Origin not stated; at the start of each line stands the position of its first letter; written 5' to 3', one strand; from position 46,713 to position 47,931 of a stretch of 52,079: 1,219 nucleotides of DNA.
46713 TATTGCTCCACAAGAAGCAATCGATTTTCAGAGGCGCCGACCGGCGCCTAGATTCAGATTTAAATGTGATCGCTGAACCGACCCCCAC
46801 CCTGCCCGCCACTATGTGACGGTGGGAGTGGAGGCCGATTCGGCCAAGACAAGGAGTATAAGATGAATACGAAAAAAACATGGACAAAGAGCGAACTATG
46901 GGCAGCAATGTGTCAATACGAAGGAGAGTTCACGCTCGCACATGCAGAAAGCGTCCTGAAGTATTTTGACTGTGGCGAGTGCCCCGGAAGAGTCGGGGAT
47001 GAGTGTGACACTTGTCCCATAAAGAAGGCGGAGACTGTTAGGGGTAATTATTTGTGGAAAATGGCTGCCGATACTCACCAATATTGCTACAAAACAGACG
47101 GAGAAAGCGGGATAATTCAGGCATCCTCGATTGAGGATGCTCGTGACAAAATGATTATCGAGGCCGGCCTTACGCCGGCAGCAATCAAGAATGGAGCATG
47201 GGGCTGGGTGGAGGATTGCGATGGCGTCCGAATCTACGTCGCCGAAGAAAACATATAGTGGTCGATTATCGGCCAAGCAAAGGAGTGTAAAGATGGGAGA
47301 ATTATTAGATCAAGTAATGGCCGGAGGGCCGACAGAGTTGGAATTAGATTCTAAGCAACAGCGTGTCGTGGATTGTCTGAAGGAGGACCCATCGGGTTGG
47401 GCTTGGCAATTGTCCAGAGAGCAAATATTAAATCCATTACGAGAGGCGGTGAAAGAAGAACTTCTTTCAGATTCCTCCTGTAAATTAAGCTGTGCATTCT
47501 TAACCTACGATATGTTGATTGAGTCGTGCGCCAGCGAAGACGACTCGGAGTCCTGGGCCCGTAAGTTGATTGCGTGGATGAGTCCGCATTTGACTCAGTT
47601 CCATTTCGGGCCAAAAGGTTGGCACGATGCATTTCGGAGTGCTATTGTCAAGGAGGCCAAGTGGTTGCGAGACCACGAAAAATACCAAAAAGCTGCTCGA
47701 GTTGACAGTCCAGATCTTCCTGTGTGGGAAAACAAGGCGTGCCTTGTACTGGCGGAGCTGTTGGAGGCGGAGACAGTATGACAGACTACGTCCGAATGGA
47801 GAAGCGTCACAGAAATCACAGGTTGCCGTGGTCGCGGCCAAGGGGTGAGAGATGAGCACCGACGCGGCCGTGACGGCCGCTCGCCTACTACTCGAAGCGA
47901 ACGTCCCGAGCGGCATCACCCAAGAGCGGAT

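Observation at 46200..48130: Reverse-oriented island of five unknown genes splits the lambda-type terL -> gpW head operon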

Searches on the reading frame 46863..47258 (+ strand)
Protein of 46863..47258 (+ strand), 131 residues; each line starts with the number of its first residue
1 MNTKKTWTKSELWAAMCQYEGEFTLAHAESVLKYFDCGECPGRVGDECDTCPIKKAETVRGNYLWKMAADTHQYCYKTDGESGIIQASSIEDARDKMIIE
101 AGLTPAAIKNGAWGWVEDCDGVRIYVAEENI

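Call 4: search_protein_families(library=pfam, proteins=[window:46863-47258:+], max_evalue=1)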
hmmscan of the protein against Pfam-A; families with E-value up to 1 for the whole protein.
window:46863-47258:+ (131 aa): 0 families

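Call 5: search_protein_families(library=phrogs, proteins=[window:46863-47258:+], max_evalue=1)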
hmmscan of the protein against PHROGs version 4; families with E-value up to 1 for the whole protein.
window:46863-47258:+ (131 aa): 2 families
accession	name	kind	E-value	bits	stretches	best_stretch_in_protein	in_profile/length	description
phrog_18928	-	unknown function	0.23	12.5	1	47-83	8-44/121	-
phrog_21006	-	DNA, RNA and nucleotide metabolism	0.32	12.3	1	20-40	16-36/62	DNA polymerase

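Call 6: search_protein_families(library=padloc, proteins=[window:46863-47258:+], max_evalue=1)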
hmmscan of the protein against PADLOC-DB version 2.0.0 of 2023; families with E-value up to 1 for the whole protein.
window:46863-47258:+ (131 aa): 0 families

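Call 12: find_encoding_contigs(protein=window:46863-47258:+, flank=10000, max_places=10)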
Protein window:46863-47258:+ (131 aa): 9 contigs read that carry it; 7 places shown.
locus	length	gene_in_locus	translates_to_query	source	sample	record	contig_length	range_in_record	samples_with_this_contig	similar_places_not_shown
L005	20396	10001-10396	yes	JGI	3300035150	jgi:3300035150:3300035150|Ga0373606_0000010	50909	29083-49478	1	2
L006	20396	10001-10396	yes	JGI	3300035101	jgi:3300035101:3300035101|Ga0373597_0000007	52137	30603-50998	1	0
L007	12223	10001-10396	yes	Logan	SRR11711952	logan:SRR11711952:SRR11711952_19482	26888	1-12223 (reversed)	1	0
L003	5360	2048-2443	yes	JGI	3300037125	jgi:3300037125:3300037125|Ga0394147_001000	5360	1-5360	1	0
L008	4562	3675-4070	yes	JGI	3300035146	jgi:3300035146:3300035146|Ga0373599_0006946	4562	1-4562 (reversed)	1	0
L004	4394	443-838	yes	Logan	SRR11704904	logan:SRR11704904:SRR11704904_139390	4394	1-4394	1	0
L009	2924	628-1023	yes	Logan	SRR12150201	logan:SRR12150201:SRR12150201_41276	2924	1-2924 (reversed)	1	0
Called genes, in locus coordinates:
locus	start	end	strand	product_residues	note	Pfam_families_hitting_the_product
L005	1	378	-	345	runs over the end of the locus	-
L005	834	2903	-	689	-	-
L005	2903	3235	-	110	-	-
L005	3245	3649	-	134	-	-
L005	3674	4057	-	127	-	-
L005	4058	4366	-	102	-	-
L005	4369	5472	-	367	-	PF03864:Phage_cap_E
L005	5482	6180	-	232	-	-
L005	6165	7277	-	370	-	PF25145:NfeD1b_N (weak), PF01343:Peptidase_S49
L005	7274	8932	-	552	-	PF05136:Phage_portal_2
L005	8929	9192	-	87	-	-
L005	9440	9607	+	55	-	-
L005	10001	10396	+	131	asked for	-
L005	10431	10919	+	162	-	-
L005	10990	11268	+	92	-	-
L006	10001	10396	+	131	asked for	-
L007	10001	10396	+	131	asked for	-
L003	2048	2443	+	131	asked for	-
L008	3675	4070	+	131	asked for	-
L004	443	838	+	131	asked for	-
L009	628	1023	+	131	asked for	-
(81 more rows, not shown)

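Call 77: search_solved_structures(query=window:46863-47255:+, max_evalue=10)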
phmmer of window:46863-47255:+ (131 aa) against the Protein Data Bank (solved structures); distinct sequences matched with E-value up to 10: 0.

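Call 127: search_protein_families(library=ncbifam, proteins=[window:46863-47255:+], max_evalue=0.1)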
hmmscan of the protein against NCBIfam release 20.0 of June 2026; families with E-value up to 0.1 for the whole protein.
window:46863-47255:+ (131 aa): 0 families

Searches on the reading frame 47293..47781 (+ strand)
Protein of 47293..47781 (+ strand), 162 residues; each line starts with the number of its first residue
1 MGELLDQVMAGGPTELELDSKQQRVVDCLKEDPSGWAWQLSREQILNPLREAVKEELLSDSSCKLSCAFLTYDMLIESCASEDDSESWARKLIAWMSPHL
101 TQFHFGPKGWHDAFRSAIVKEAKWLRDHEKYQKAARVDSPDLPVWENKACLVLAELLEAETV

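Call 4: search_protein_families(library=pfam, proteins=[window:47293-47781:+], max_evalue=1)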
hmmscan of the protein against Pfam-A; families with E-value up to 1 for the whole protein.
window:47293-47781:+ (162 aa): 1 family
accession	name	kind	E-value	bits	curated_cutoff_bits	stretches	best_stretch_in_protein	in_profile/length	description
PF24472.1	ARM_KDM8_N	-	0.19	12.1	27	1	74-137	25-88/125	KDM8-like, N-terminal ARM repeats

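Call 5: search_protein_families(library=phrogs, proteins=[window:47293-47781:+], max_evalue=1)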
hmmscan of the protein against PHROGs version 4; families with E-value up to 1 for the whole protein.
window:47293-47781:+ (162 aa): 0 families

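Call 6: search_protein_families(library=padloc, proteins=[window:47293-47781:+], max_evalue=1)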
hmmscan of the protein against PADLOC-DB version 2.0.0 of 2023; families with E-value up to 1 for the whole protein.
window:47293-47781:+ (162 aa): 0 families

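Call 11: find_encoding_contigs(protein=window:47293-47781:+, flank=10000, max_places=10)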
Protein window:47293-47781:+ (162 aa): 6 contigs read that carry it; 4 places shown.
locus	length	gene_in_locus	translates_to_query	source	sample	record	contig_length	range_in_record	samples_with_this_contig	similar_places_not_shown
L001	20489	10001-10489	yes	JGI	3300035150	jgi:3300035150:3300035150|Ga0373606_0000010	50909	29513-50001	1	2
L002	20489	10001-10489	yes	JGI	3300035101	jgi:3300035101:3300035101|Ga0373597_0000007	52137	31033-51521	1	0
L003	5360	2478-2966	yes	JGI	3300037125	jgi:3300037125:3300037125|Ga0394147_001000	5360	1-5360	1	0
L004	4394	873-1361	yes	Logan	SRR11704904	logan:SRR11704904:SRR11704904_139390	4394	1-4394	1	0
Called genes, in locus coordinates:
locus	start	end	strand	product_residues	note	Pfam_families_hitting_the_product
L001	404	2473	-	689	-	-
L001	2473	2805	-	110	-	-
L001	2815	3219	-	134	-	-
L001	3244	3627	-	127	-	-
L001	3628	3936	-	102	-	-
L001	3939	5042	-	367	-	PF03864:Phage_cap_E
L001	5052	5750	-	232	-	-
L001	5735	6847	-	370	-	PF25145:NfeD1b_N (weak), PF01343:Peptidase_S49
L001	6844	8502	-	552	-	PF05136:Phage_portal_2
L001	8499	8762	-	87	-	-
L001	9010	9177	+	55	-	-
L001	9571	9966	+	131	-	-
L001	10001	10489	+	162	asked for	-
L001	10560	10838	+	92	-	-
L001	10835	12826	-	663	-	PF05876:GpA_ATPase, PF20454:GpA_nuclease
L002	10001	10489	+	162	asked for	-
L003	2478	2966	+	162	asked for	-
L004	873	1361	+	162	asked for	-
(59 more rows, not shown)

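Call 15: find_homologous_proteins(query=window:47293-47781:+, max_evalue=0.01)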
Query window:47293-47781:+ (162 aa): 3 proteins with E <= 0.01 among 41 candidates.
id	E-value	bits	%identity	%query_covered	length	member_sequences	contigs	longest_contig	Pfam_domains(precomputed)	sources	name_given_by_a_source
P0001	1.9e-104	365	100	100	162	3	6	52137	-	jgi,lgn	jgi:hypothetical protein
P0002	3.4e-88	312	84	100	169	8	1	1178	-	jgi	jgi:hypothetical protein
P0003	8.4e-79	281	78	99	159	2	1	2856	-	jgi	jgi:hypothetical protein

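Call 16: find_encoding_contigs(protein=P0003, flank=10000)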
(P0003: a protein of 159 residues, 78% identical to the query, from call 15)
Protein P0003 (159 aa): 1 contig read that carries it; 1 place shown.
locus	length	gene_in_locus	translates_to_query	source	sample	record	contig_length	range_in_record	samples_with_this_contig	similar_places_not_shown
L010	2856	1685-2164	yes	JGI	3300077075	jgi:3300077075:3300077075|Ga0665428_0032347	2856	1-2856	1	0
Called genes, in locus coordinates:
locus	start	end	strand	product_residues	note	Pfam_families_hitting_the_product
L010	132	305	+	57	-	-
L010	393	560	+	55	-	-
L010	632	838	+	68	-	-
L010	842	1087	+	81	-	-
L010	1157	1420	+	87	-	-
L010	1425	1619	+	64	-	-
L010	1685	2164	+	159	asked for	-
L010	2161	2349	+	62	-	-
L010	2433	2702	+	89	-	-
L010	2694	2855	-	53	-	?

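Call 17: find_encoding_contigs(protein=P0002, flank=10000)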
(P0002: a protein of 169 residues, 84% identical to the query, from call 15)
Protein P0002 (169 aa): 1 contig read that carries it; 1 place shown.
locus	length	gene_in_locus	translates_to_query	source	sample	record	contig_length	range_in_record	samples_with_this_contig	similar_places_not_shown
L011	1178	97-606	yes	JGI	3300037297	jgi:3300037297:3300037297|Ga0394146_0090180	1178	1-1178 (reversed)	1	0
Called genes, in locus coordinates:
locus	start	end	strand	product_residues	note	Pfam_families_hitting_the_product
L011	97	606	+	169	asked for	-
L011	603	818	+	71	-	-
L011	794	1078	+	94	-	-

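Call 41: search_protein_representatives(protein=window:47293-47781:+)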
Query: 162 residues. Proteins with E-value up to 0.001 (for the whole library): 11; up to 1e-10: 2; up to 1e-30: 1. The best 11 are listed.
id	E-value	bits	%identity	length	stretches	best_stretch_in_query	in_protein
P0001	6.1e-105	364.6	100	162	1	1-162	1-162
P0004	3.6e-14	69.4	31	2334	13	13-62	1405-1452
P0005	2.5e-08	50.4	29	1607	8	6-60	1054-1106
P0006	7.7e-08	48.8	38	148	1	1-141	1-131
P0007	2.9e-07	46.9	35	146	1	1-99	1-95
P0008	3.1e-06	43.6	30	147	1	1-127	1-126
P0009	6.1e-05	39.4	31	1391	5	121-146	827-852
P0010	1.0e-04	38.6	30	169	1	1-153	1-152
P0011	1.4e-04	38.2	30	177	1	1-158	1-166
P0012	1.9e-04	37.8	42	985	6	5-55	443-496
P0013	2.2e-04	37.6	27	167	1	1-136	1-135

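Call 43: search_protein_families(library=pfam, proteins=[P0004, P0005, P0009, P0012, P0006, P0010, P0011], max_evalue=0.01)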
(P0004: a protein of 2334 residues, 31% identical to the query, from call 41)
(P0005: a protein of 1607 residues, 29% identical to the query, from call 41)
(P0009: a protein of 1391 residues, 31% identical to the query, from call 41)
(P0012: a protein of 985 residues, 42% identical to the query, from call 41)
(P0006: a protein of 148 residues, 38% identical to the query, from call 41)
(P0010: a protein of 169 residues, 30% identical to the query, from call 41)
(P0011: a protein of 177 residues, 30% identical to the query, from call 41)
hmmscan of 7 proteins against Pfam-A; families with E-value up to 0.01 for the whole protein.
P0004 (2334 aa): 11 families
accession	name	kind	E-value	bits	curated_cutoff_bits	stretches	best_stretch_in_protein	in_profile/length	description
PF05729.18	NACHT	-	1.2e-18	67.9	26.7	1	719-874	2-165/167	NACHT domain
PF13424.12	TPR_12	-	4.2e-15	56.1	30.1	2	478-551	2-75/77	Tetratricopeptide repeat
PF13374.12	TPR_10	-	5.2e-13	49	27.5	2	479-519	2-42/42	Tetratricopeptide repeat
PF24885.1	TPR_NPHP3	-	1.7e-08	34.6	100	1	469-590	89-210/239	Nephrocystin-3 TPR domain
PF21248.3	SoFic-like_C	-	7.1e-08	33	27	0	1429-1456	41-68/76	Protein adenylyltransferase SoFic-like, C-terminal domain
PF13646.12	HEAT_2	-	8.6e-08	32.8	27.7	0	1899-1984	14-80/88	HEAT repeats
PF02985.28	HEAT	-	5.2e-06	26.7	23.5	0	1854-1872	10-29/31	HEAT repeat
PF21040.3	CEP104-like_TOG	-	2.5e-05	25.1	24.3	0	1900-2018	71-195/208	Centrosomal protein CEP104-like, TOG domain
PF04851.21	ResIII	-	0.00039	20.8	22.5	1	711-763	20-69/164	Type III restriction enzyme, res subunit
PF24883.2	NPHP3_N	-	0.00047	20.8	24.8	0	715-752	20-57/164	Nephrocystin 3, N-terminal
PF13181.12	TPR_8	-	0.0049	17.4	25.7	1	482-509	4-31/34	Tetratricopeptide repeat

P0005 (1607 aa): 12 families
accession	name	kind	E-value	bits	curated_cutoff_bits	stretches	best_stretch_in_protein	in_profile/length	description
PF19961.5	EAD8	-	7.2e-29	100.8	27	0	878-912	52-85/96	Effector-associated domain 8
PF03130.22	HEAT_PBS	-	9.2e-19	66.2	20.9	0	1346-1377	2-26/27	PBS lyase HEAT-like repeat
PF05729.18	NACHT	-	3.9e-12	46.8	26.7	1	377-533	2-166/167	NACHT domain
PF21248.3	SoFic-like_C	-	1.7e-11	44.6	27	0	1211-1243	38-70/76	Protein adenylyltransferase SoFic-like, C-terminal domain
PF13365.12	Trypsin_2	-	9e-11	43.1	27.6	1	54-235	1-143/144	Trypsin-like peptidase domain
PF02985.28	HEAT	-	1.3e-10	40.9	23.5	0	1211-1229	11-29/31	HEAT repeat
PF01907.25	Ribosomal_L37e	-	2.8e-10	40.6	27.6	0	1402-1431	2-31/53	Ribosomal protein L37e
PF24436.2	INTS7_N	-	6e-06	26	42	1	837-1074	246-482/503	Integrator complex subunit 7, N-terminal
PF04851.21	ResIII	-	4.6e-05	23.8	22.5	1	366-436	20-83/164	Type III restriction enzyme, res subunit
PF00089.32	Trypsin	-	0.00072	19.9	20.6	1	46-240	19-198/220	Trypsin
PF01602.26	Adaptin_N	-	0.00082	18.5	37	0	916-1080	131-279/524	Adaptin N terminal region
PF24883.2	NPHP3_N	-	0.007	17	24.8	0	371-407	13-54/164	Nephrocystin 3, N-terminal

P0009 (1391 aa): 7 families
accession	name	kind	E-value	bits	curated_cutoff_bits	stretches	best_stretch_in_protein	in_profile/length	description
PF06231.16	DUF1010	-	4.2e-25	88.4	25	0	932-974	8-50/66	Protein of unknown function (DUF1010)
PF21408.2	MTR4-like_stalk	-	7.1e-09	36.2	24.2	0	167-191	38-62/64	Exosome RNA helicase MTR4-like, stalk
PF13143.11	DUF3986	-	1.1e-07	33.3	20.5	0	1000-1054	3-59/85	Protein of unknown function (DUF3986)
PF25007.1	DYH2-5-8_CC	-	1.2e-05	25.4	27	0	875-902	78-105/120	Dynein axonemal heavy chain 2/5/8 coiled-coil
PF05768.20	Glrx-like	-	8.9e-05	23.2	26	0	1064-1094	11-41/77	Glutaredoxin-like domain (DUF836)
PF13675.11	PilJ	-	0.00045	20.7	26.6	0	165-191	72-98/114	Type IV pili methyl-accepting chemotaxis transducer N-term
PF06838.17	Met_gamma_lyase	-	0.00083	18.5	24.2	0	353-429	319-392/405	Methionine gamma-lyase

P0012 (985 aa): 1 family
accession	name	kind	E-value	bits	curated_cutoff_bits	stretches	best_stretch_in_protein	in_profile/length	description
PF02263.25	GBP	-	3.3e-15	56.4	21.1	1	242-316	45-117/264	Guanylate-binding protein, N-terminal domain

P0006 (148 aa): 0 families

P0010 (169 aa): 0 families

P0011 (177 aa): 0 families

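Call 44: find_encoding_contigs(protein=P0006, flank=8000, max_places=4)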
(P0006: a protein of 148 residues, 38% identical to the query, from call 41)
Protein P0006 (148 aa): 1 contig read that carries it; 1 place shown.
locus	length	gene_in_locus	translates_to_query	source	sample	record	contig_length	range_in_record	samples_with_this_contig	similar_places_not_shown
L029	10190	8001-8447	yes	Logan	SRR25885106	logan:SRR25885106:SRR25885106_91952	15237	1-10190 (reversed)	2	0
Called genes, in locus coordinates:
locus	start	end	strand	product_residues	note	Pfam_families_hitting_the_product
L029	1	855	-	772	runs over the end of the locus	PF16510:P22_portal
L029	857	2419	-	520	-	PF03237:Terminase_6N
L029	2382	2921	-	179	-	-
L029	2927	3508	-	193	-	PF03592:Terminase_2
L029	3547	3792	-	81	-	-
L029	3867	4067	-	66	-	-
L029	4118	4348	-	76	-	-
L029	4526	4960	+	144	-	-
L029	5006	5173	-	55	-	-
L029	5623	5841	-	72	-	-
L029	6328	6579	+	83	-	-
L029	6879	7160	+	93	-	-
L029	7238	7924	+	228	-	-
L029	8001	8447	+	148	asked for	-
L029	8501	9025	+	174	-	-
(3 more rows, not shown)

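Call 45: find_encoding_contigs(protein=P0010, flank=8000, max_places=4)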
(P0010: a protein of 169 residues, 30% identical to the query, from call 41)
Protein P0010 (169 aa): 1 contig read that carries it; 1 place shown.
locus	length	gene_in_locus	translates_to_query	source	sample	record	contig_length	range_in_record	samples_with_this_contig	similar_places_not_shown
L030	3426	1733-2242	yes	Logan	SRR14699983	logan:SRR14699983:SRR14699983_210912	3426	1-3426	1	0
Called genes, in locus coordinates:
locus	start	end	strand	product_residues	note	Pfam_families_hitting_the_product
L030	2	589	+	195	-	?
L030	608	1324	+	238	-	PF12083:DUF3560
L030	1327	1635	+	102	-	-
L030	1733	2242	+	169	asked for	-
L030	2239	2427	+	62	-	-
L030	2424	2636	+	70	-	-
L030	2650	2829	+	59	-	-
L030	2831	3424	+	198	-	?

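Call 48: search_solved_structures(query=A2, max_evalue=1)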
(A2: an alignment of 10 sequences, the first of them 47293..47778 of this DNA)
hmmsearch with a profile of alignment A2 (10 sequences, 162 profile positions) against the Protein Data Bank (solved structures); distinct sequences matched with E-value up to 1: 0.

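Call 61: predict_structure(alignment_id=A3)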
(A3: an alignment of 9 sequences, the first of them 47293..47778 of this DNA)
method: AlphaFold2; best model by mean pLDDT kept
length: 162 residues; sequences in the alignment: 9
mean_pLDDT: 81.2   pTM: 0.77
mean pLDDT of the five models: 81.2, 80.9, 80.6, 78.9, 76.3
residues with pLDDT >= 90: 75; 70-90: 51; 50-70: 25; < 50: 11
segments of 3 or more residues with pLDDT < 50: 6-9, 11-13
pLDDT, mean of each block of 10 residues (from residue 1): 50 64 94 94 94 79 66 92 92 85 73 93 91 73 85 83 34
secondary structure, 60 per line:
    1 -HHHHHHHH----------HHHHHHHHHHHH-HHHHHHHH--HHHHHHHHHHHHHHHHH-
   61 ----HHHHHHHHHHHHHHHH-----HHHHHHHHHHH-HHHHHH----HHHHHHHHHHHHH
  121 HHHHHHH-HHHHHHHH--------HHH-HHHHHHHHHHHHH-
elements in order: H2-9 H20-31 H33-40 H43-59 H65-80 H86-96 H98-103 H108-127 H129-136 H149-161

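Call 67: fold_search(model_id=the predicted structure, library=pdb)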
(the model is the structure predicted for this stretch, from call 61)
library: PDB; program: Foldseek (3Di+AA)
matches with E <= 10: 156; with E <= 0.001: 0
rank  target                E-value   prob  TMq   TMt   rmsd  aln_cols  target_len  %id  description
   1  4gkf_A                6.4e-01  0.12  0.17  0.19  15.5       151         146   14  Crystal structure and characterization of Cmr5 protein from Pyrococcus furiosus (released 2013-01-23)
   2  4xh9_D                9.8e-01  0.18  0.29  0.17  17.3       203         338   16  CRYSTAL STRUCTURE OF HUMAN RHOA IN COMPLEX WITH DH/PH FRAGMENT OF THE GUANINE NUCLEOTIDE EXCHANGE FACTOR NET1 (released 2015-01-14)
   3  6z0c_B                1.0e+00  0.13  0.22  0.20  17.7       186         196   14  Structure of in silico modelled artificial Maquette-3 protein (released 2021-03-17)
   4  6ux0_B                1.4e+00  0.12  0.24  0.13  13.0       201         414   14  Isavuconazole bound complex of Acanthamoeba castellanii CYP51 (released 2020-10-21)
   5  3uhd_B                1.4e+00  0.10  0.22  0.23  15.2       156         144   12  HBI (N100A) CO bound (released 2011-12-28)
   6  7egl_A                1.5e+00  0.04  0.15  0.11  17.8       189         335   16  Bicarbonate transporter complex SbtA-SbtB bound to HCO3- (released 2021-05-26)
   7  3gw9_B                1.7e+00  0.12  0.24  0.12  12.9       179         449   12  Crystal structure of sterol 14-alpha demethylase (CYP51) from Trypanosoma brucei bound to an inhibitor N-(1-(2,4-dichl (released 2009-11-17)
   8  6uw2_E                1.8e+00  0.11  0.24  0.12  12.9       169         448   13  Clotrimazole bound complex of Acanthamoeba castellanii CYP51 (released 2020-10-21)
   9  1nqp_B                1.8e+00  0.06  0.18  0.19  12.8       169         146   12  Crystal structure of Human hemoglobin E at 1.73 A resolution (released 2004-03-02)
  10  9av9_B                2.0e+00  0.07  0.19  0.16  13.2       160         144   11  R2-state HbG-Makassar hemoglobin (released 2024-12-11)
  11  1shr_B                2.0e+00  0.07  0.21  0.22  12.4       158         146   14  Crystal structure of ferrocyanide bound human hemoglobin A2 at 1.88A resolution (released 2004-10-26)
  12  5oge_A                2.1e+00  0.06  0.18  0.11  19.2       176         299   11  Crystal structure of a nucleotide sugar transporter (released 2017-11-22)
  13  8d9o                  2.2e+00  0.07  0.21  0.18  20.4       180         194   15  De Novo Photosynthetic Reaction Center Protein in Apo-State (released 2022-09-28)
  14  8h17                  2.6e+00  0.14  0.33  0.33   9.8       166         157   14  Crystal structure of the Globin domain of Thermosynechococcus elongatus BP-1 (released 2023-04-26)
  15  2r80_B                2.6e+00  0.07  0.20  0.21  11.2       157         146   12  Pigeon Hemoglobin (OXY form) (released 2008-09-30)
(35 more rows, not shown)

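Call 103: fold_search(model_id=the predicted structure, library=viral)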
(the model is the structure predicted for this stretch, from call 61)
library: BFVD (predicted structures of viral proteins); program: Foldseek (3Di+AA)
matches with E <= 10: 143; with E <= 0.001: 0
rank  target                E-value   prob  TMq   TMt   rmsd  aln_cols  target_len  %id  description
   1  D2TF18                8.6e-01  0.13  0.23  0.24  14.8       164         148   11  (no name in the UniProt tables at hand)
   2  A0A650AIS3            9.9e-01  0.15  0.26  0.06  18.0       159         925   15  (no name in the UniProt tables at hand)
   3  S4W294                1.1e+00  0.16  0.27  0.28  15.9       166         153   13  Uncharacterized protein [Pandoravirus salinus]
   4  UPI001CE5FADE         1.3e+00  0.08  0.22  0.15  13.3       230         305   14  (no name look-up for this kind of identifier)
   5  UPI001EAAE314         1.4e+00  0.13  0.26  0.16  16.8       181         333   13  (no name look-up for this kind of identifier)
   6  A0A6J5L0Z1            1.4e+00  0.10  0.19  0.18  14.7       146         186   12  Uncharacterized protein (Fragment) [uncultured Caudovirales phage]
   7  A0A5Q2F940            1.9e+00  0.11  0.23  0.21  17.6       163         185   13  (no name in the UniProt tables at hand)
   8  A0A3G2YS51            1.9e+00  0.04  0.16  0.13  18.9       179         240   14  DUF7217 domain-containing protein [Serratia phage vB_SmaA_3M]
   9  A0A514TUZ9            2.0e+00  0.06  0.19  0.13  18.9       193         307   11  Uncharacterized protein [Aeromonas phage PS1]
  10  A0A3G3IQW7            2.1e+00  0.07  0.18  0.11  15.6       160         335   14  (no name in the UniProt tables at hand)
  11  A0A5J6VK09            2.3e+00  0.04  0.18  0.14  27.9       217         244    9  Uncharacterized protein [Megaviridae environmental sample]
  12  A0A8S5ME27            2.5e+00  0.10  0.26  0.22  16.4       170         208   10  DNA-binding stress response protein [Siphoviridae sp. ctYh54]
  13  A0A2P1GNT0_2          2.5e+00  0.08  0.25  0.06  16.6       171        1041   14  RNA-directed RNA polymerase L [Wenling hagfish virus]
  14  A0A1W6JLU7            2.6e+00  0.11  0.22  0.25  15.3       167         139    8  Uncharacterized protein [Lactococcus phage AM8]
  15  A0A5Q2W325            2.6e+00  0.08  0.22  0.22  12.3       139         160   12  (no name in the UniProt tables at hand)
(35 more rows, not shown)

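Call 127: search_protein_families(library=ncbifam, proteins=[window:47293-47778:+, P0006, P0010], max_evalue=0.1)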
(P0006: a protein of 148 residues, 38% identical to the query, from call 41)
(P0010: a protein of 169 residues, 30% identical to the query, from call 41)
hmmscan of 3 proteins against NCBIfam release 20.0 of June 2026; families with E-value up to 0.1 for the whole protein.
window:47293-47778:+ (162 aa): 0 families

P0006 (148 aa): 0 families

P0010 (169 aa): 0 families
